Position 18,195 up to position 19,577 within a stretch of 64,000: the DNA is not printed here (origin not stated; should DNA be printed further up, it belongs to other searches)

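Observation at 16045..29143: Incomplete NicX-type N-heteroaromatic catabolic island with its own cofactor maturation genes and a Liv-type importer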

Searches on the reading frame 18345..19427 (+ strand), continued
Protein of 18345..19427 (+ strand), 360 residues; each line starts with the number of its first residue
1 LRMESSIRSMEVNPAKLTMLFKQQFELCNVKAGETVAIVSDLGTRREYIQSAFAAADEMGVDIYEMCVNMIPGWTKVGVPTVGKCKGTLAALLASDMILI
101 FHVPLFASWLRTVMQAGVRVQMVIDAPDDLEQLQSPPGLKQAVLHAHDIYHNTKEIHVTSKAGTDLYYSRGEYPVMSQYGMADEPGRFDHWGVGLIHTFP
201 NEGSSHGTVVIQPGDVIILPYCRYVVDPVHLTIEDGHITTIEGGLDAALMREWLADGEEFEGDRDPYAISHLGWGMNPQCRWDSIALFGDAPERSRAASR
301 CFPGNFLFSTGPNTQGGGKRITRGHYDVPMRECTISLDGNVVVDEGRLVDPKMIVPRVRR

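Call 21: find_related_loci(query=window:18372-19424:+, collection=genome_contigs, flank=10000)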
Query seq(351 aa) (351 aa) in genome_contigs; peptide patterns used: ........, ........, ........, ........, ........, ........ (x = any residue, [..] = any of these).
169 stretches matched a pattern; 145 encode a relative of the query (tblastn E <= 1e-3); the best 80 are kept; 80 distinct loci.
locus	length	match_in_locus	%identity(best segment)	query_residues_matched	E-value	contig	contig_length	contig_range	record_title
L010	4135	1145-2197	93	1-351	0e+0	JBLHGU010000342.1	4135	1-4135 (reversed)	MAG: Parasphingorhabdus sp. isolate 3300054976_34 Ga0535667_0058079, whole genome shotgun sequence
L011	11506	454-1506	88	1-351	0e+0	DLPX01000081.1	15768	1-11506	MAG TPA_asm: Proteobacteria bacterium UBA7447 UBA7447_contig_2672, whole genome shotgun sequence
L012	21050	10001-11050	87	2-351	0e+0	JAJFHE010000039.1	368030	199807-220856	MAG: Hyphomicrobiales bacterium isolate OFTM97 OFTM97_38, whole genome shotgun sequence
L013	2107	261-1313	87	1-351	0e+0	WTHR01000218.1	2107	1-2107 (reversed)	MAG: Gammaproteobacteria bacterium isolate PL34864bin_11 NODE_48492_length_2107_cov_4.992690, whole genome shotgun seque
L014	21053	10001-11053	86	1-351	0e+0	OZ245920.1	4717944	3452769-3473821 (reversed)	MAG: Pacificispira sp. isolate 43e0e648-b908-4bb6-a9bc-4fcf75b264f0 genome assembly, chromosome: 1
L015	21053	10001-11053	86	1-351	0e+0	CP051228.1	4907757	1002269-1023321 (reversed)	MAG: Mesoflavibacter sp. isolate ih5 chromosome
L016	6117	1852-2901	86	2-351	0e+0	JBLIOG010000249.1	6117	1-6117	MAG: Gammaproteobacteria bacterium isolate 3300053785_167 Ga0535658_0041841, whole genome shotgun sequence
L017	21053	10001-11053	84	1-351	0e+0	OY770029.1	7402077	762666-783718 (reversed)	MAG: Rhodospirillales bacterium isolate c3d793b9-5a52-4c80-ad97-7d720a5a098c genome assembly, chromosome: 1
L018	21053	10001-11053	83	1-351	0e+0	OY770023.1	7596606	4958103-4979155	MAG: Rhodospirillales bacterium isolate 4fb11b76-7169-4195-a16a-2cd32d4b6a60 genome assembly, chromosome: 1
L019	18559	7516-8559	82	2-349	0e+0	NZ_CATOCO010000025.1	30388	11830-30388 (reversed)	MAG: uncultured Planktomarina sp. isolate NSEA_SAMEA5407188_METAG_20160512B7G10 NSEA_20160512B7G10_METAG-scaffold_25, wh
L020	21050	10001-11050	83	2-351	0e+0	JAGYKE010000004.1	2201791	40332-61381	MAG: Aestuariivita sp. isolate M30B59 contig_665, whole genome shotgun sequence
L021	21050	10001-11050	83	2-351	0e+0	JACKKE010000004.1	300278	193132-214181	MAG: Rhodobacter sp. isolate HK-STAS-PROT-57 HK-STAS-PROT-57_4, whole genome shotgun sequence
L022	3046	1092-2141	83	2-351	0e+0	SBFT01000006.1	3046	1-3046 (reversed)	MAG: Rhodobacteraceae bacterium isolate M0106 scaffold_13676_1, whole genome shotgun sequence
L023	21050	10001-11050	82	2-351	0e+0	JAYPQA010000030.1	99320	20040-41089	MAG: Alphaproteobacteria bacterium isolate SD3109_NP_maxbin_bins.tsv.196 contig_4405_pilon, whole genome shotgun sequenc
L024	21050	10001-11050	81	2-351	0e+0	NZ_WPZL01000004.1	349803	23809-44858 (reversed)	Ruegeria lacuscaerulensis strain HKCCD5857 NODE_4, whole genome shotgun sequence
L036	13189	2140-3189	79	2-351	0e+0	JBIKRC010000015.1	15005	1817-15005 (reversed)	MAG: Limnohabitans sp. isolate ME2015-06-05_3300034082_group6_bin43 Rohwer_bin2151_scaffold_1799_c1, whole genome shotgu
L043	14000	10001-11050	77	2-351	0e+0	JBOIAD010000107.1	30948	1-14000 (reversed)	MAG: Steroidobacteraceae bacterium isolate TC-S_metawrap_bin.199 k127_184872, whole genome shotgun sequence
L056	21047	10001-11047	77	3-351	0e+0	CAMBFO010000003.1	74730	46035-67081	MAG: Comamonas sp. lk isolate MsH-30apr19-343 genome assembly, contig: MsH-30apr19-C376, whole genome shotgun sequence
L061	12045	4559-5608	75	2-351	0e+0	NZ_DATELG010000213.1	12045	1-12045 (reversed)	MAG: Phenylobacterium sp. isolate SMAG_U8910 k141_223044, whole genome shotgun sequence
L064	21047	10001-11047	78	3-351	0e+0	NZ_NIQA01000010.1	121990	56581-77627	Pusillimonas sp. T2 scaffold10, whole genome shotgun sequence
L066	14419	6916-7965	75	2-351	0e+0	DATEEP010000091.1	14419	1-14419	MAG TPA_asm: Novosphingobium sp. isolate SMAG_U8736 k141_2596363, whole genome shotgun sequence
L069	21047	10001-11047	77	3-351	0e+0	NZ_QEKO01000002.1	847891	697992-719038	Pusillimonas noertemannii strain DSM 10065 Ga0215686_102, whole genome shotgun sequence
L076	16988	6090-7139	73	2-351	0e+0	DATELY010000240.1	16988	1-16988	MAG TPA_asm: Steroidobacteraceae bacterium isolate SMAG_U8928 k141_391413, whole genome shotgun sequence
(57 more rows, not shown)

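Call 31: search_protein_families(library=pfam, proteins=[L069:16493-17326:+, L069:17357-18466:-, L069:18624-19820:+, L069:6852-7625:-, L069:7950-8360:+, L064:11994-12857:+, L064:13008-13898:+, L064:13917-15716:+, L064:16546-17961:+, L064:7988-9103:+], max_evalue=0.00001)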
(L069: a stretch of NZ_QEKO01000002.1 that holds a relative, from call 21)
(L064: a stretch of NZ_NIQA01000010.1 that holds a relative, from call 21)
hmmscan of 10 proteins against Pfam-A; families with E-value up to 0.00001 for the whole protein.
L069:16493-17326:+ (277 aa): 2 families
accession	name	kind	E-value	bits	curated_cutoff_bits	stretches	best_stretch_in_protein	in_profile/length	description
PF01614.24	IclR_C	-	2.4e-18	66.7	24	1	98-267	2-173/174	Bacterial transcriptional regulator IclR C-terminal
PF09339.16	HTH_IclR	-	8.6e-11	41.9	22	1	30-80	1-51/52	IclR helix-turn-helix domain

L069:17357-18466:- (369 aa): 2 families
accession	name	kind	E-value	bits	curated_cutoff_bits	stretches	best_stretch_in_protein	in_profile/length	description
PF19112.6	VanA_C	-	2.8e-41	142.2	23.5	1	150-342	2-192/193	Vanillate O-demethylase oxygenase C-terminal domain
PF00355.32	Rieske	-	2.4e-18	66.2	20.3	1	15-105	2-87/88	Rieske [2Fe-2S] domain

L069:18624-19820:+ (398 aa): 3 families
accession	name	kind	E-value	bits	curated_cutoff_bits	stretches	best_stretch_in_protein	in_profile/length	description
PF13458.12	Peripla_BP_6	-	4.2e-82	277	31.7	1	31-367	1-340/343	Periplasmic binding protein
PF13433.12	Peripla_BP_5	-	7.3e-24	85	27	1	32-354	1-325/363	Periplasmic binding protein domain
PF01094.35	ANF_receptor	-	5.4e-10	39.3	25.4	1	53-352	4-336/353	Receptor family ligand binding region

L069:6852-7625:- (257 aa): 1 family
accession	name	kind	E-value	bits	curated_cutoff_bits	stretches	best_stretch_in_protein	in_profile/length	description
PF01464.25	SLT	-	1e-17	64.2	21.3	1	125-221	3-103/117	Transglycosylase SLT domain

L069:7950-8360:+ (136 aa): 1 family
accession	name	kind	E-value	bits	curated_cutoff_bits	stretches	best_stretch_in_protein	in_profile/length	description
PF00571.33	CBS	-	9.3e-34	116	24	2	80-132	3-56/57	CBS domain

L064:11994-12857:+ (287 aa): 2 families
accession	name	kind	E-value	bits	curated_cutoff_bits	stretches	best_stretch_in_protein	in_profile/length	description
PF00775.27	Dioxygenase_C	-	2.2e-37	128.7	27.3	1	102-284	3-181/182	Dioxygenase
PF04444.19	Dioxygenase_N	-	4.6e-33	113.3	27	1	22-95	1-74/75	Catechol dioxygenase N terminus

L064:13008-13898:+ (296 aa): 1 family
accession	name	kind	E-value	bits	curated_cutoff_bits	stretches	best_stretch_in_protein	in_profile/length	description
PF05853.18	BKACE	-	1.5e-81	274.2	24.8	1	6-292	1-274/274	beta-keto acid cleavage enzyme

L064:13917-15716:+ (599 aa): 1 family
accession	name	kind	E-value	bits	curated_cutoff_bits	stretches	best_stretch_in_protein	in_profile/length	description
PF00501.34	AMP-binding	-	3e-48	165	29.9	1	43-422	4-384/384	AMP-binding enzyme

L064:16546-17961:+ (471 aa): 2 families
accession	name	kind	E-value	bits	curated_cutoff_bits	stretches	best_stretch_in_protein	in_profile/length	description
PF00126.33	HTH_1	-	2.8e-35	120.5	26.6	2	175-233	2-60/60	Bacterial regulatory helix-turn-helix protein, lysR family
PF03466.25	LysR_substrate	-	3.6e-29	102.1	28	1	258-464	2-205/209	LysR substrate binding domain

L064:7988-9103:+ (371 aa): 2 families
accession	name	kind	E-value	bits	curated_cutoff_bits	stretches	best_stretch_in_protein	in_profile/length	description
PF07883.17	Cupin_2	-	6.6e-30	103.1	27.2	2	119-186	2-68/70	Cupin domain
PF02311.25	AraC_binding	-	2.7e-06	27.6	21.1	0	307-349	26-68/135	AraC-like ligand binding domain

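Call 32: find_encoding_contigs(protein=P0037, flank=10000, max_places=1)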
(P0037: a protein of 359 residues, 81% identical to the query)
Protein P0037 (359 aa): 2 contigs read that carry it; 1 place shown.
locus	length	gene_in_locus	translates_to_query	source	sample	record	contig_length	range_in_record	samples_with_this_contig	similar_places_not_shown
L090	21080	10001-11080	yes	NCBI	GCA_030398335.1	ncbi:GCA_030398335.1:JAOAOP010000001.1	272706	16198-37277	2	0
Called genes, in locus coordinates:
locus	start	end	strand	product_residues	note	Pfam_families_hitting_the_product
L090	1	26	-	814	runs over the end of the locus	PF01266:DAO, PF13450:NAD_binding_8 (faint), PF16350:FAO_M, PF01571:GCV_T, PF08669:GCV_T_C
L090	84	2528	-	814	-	PF00890:FAD_binding_2 (faint), PF01266:DAO, PF13738:Pyr_redox_3 (faint), PF16350:FAO_M, PF01571:GCV_T, PF08669:GCV_T_C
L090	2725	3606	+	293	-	PF00126:HTH_1, PF03466:LysR_substrate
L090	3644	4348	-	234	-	PF00392:GntR, PF07702:UTRA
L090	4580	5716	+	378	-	PF01547:SBP_bac_1, PF13416:SBP_bac_8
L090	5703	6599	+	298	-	PF00528:BPD_transp_1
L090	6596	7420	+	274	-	PF00528:BPD_transp_1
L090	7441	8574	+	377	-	PF00005:ABC_tran, PF13304:AAA_21 (weak), PF08402:TOBE_2 (faint)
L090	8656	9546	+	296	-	-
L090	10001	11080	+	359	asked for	PF26233:NicX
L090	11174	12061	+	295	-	PF13379:NMT1_2, PF09084:NMT1 (faint)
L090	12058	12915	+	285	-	PF00941:FAD_binding_5, PF03450:CO_deh_flav_C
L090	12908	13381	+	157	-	PF00111:Fer2 (weak), PF13085:Fer2_3 (weak), PF01799:Fer2_2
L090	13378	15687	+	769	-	PF01315:Ald_Xan_dh_C, PF02738:MoCoBD_1, PF20256:MoCoBD_2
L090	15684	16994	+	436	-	PF06240:COXG, PF10604:Polyketide_cyc2, PF00005:ABC_tran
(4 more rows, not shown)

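Call 44: list_cluster_members(proteins=[window:18351-19427:+, window:21330-23672:+, window:47750-49243:+, window:40478-42208:+, window:19451-20857:+])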
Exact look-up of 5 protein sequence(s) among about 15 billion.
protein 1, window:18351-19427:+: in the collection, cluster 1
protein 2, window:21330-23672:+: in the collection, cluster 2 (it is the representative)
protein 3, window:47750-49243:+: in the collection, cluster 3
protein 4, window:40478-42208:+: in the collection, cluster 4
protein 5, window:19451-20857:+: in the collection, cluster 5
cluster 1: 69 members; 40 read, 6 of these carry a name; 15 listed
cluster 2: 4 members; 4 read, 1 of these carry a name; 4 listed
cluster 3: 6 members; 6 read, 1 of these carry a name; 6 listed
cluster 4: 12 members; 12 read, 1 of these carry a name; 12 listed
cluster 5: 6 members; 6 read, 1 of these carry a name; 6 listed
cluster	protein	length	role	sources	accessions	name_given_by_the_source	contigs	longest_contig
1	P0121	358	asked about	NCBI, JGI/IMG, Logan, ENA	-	2,5-dihydroxypyridine 5,6-dioxygenase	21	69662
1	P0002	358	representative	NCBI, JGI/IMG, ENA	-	-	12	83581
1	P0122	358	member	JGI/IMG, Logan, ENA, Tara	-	2,5-dihydroxypyridine 5,6-dioxygenase | strand:+ start:276 stop:1352 length:1077 start_codon:yes stop_codon:yes gene_type:complete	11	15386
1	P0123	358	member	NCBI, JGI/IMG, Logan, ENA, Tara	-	strand:+ start:288 stop:1364 length:1077 start_codon:yes stop_codon:yes gene_type:complete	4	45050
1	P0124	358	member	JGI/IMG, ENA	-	2,5-dihydroxypyridine 5,6-dioxygenase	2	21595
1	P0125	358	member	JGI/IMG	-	2,5-dihydroxypyridine 5,6-dioxygenase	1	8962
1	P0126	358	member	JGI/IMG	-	2,5-dihydroxypyridine 5,6-dioxygenase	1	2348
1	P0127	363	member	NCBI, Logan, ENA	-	-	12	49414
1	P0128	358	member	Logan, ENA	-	-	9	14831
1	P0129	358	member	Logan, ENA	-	-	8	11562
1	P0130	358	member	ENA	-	-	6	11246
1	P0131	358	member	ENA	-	-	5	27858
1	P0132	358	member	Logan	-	-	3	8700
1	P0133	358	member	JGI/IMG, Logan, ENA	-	-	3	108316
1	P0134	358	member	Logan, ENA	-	-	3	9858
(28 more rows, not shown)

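Call 49: search_protein_representatives(protein=window:18351-19427:+)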
Query: 358 residues. Proteins with E-value up to 0.001 (for the whole library): 1401; up to 1e-10: 635; up to 1e-30: 160. The best 150 are listed.
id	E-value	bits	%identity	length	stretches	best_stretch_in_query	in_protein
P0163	1.9e-150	517.2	79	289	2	36-249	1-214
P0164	9.9e-114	396.4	50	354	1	6-354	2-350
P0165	9.6e-113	393.2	70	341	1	3-234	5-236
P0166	7.1e-112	390.3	49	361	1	4-355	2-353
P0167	9.7e-95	333.9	67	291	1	93-319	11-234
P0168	8.8e-94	330.8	57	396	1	6-268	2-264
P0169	2.8e-87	309.4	62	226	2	238-356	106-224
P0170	2.6e-80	286.5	44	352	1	15-354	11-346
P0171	1.6e-74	267.4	65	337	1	29-212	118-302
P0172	2.8e-74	266.6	40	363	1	9-353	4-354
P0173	6.3e-69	249.0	66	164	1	77-240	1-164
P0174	1.8e-68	247.5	69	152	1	207-358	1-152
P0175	7.4e-68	245.5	58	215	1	2-197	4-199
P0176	7.6e-67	242.2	72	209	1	213-357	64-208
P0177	6.4e-65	235.8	79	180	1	95-223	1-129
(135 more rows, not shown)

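Call 55: search_dna_similar(query=window:18351-19424:+, collection=plasmids, mode=protein, max_rows=40, rows=spread)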
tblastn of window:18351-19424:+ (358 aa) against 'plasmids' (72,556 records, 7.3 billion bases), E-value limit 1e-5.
Records with a match: 218; places in all: 236; records where one place covers at least 80% of the query: 210.
Best place of each record, by identity: <60% 218.
By first word of the organism name: Rhizobium 61; Pseudosulfitobacter 39; Azospirillum 10; Burkholderia 9; Pantoea 9; Roseomonas 9; Caballeronia 7; Paraburkholderia 7; Paracoccus 6; Variovorax 5; and 32 more.
By predicted mobility (MOB-suite, as given by PLSDB): non-mobilizable 156; conjugative 52; mobilizable 10.
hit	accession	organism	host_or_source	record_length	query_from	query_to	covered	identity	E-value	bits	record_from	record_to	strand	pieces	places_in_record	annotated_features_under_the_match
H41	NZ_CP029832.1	Azospirillum ramasamyi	single cell,Cow dung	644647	7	358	98%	36.7%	1e-67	238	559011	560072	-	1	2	2,5-dihydroxypyridine 5,6-dioxygenase | isochorismatase family protein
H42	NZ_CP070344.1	Variovorax sp. PDNC026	cell culture,Plastic debris in ...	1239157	3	348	97%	36.7%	3e-58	210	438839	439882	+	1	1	none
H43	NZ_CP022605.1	Ochrobactrum quorumnocens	cell culture,rhizosphere of potato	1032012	8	347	95%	36.9%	5e-65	230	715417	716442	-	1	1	record has no annotation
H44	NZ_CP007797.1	Azospirillum argentinense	Triticum aestivum L.,Root,wheat ...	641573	6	350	96%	36.0%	3e-66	233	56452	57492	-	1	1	2,5-dihydroxypyridine 5,6-dioxygenase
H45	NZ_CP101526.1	Burkholderia arboris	mixed culture,soil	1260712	8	347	95%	36.4%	1e-63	226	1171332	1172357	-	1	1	none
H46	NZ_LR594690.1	Variovorax sp. WDL1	linuron-contaminated soil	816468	8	348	95%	36.0%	2e-64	228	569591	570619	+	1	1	2,5-dihydroxypyridine 5,6-dioxygenase | alpha/beta hydrolase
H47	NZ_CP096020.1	Halocatena salina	cell culture,sediment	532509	6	348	96%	35.3%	6e-51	189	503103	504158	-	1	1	hypothetical protein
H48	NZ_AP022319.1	Burkholderia sp. THE68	Togo hemipterus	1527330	7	348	96%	35.1%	9e-65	229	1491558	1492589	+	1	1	none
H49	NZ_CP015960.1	Paraburkholderia caribensis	Mimosa,single cell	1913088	7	336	92%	36.4%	5e-65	230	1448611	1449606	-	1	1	none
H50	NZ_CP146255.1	Pantoea dispersa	Nicotiana tabacum L.,Cell ...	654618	7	350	96%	34.6%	3e-58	210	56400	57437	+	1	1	2,5-dihydroxypyridine 5,6-dioxygenase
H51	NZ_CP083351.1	Ensifer adhaerens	cell culture,The sample was isolated ...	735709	14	358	96%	34.4%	1e-42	165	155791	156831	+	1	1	peptidase M29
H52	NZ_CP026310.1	Salinigranum rubrum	cell culture,marine solar saltern brine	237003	15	348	93%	35.3%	7e-51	189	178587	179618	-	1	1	hypothetical protein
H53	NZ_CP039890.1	Agrobacterium tumefaciens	-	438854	6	351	97%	33.7%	1e-52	194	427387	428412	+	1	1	leucyl aminopeptidase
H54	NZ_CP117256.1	Rhizobium tumorigenes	Rubus sp.,pure bacterial culture,Aerial ...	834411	6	351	97%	33.4%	2e-52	194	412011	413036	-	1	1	leucyl aminopeptidase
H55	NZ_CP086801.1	Pseudosulfitobacter pseudonitzschiae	Thalassiosira tenera,The surface ...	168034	9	355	97%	33.2%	1e-49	186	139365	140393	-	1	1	leucyl aminopeptidase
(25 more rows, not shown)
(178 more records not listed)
